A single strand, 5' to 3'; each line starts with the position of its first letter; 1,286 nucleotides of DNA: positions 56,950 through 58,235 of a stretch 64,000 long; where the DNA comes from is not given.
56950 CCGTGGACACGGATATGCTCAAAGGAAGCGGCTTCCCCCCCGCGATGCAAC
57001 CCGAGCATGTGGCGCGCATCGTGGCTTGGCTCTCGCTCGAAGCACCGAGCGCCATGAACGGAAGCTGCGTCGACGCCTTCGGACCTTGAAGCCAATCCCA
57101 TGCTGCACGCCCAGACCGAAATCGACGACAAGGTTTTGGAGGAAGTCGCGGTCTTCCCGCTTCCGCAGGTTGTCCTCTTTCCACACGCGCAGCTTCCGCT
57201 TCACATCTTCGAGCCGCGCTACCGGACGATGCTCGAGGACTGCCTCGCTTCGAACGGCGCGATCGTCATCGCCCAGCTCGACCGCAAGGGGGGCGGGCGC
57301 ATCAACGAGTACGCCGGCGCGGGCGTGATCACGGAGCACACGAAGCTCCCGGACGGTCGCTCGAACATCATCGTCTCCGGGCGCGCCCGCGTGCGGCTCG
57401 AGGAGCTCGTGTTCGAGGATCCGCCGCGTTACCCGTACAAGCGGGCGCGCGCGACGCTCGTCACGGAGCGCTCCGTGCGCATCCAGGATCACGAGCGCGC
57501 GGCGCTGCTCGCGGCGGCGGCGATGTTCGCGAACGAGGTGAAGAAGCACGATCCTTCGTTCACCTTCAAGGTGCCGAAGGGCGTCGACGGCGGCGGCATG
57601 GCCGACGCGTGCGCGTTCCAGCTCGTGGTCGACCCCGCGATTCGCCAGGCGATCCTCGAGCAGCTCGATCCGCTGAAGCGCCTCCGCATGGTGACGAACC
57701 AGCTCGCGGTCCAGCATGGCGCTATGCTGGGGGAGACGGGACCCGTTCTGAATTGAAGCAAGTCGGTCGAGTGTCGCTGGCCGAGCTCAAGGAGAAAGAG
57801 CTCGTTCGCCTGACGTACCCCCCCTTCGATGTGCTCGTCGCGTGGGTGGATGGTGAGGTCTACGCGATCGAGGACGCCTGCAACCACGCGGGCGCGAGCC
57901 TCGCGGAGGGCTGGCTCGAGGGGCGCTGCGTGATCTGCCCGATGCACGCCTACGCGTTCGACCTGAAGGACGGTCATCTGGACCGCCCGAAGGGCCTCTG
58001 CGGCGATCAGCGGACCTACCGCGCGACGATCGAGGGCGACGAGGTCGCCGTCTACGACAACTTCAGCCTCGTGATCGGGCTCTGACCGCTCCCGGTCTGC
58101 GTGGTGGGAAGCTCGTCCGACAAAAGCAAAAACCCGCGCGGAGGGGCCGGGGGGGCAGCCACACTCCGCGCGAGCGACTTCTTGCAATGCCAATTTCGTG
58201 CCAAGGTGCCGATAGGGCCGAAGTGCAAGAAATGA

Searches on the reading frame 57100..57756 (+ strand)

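Call 26: search_protein_families(library=pfam, proteins=[window:57100-57756:+], max_evalue=0.00001)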
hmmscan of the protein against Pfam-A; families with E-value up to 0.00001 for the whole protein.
window:57100-57756:+ (218 aa): 1 family
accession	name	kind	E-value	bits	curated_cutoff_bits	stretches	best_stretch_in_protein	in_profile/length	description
PF02190.22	LON_substr_bdg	-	2.1e-29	103.3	28.7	1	15-202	1-198/200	ATP-dependent protease La (LON) substrate-binding domain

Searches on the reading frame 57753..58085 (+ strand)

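Call 81: search_protein_families(library=pfam, proteins=[window:57753-58085:+], max_evalue=0.0001)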
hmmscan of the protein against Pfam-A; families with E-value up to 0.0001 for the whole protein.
window:57753-58085:+ (110 aa): 2 families
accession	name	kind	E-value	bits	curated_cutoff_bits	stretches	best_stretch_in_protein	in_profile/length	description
PF00355.32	Rieske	-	2e-14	53.7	20.3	1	10-77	9-76/88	Rieske [2Fe-2S] domain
PF13806.12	Rieske_2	-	2.3e-06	27.9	27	1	11-100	10-103/104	Rieske-like [2Fe-2S] domain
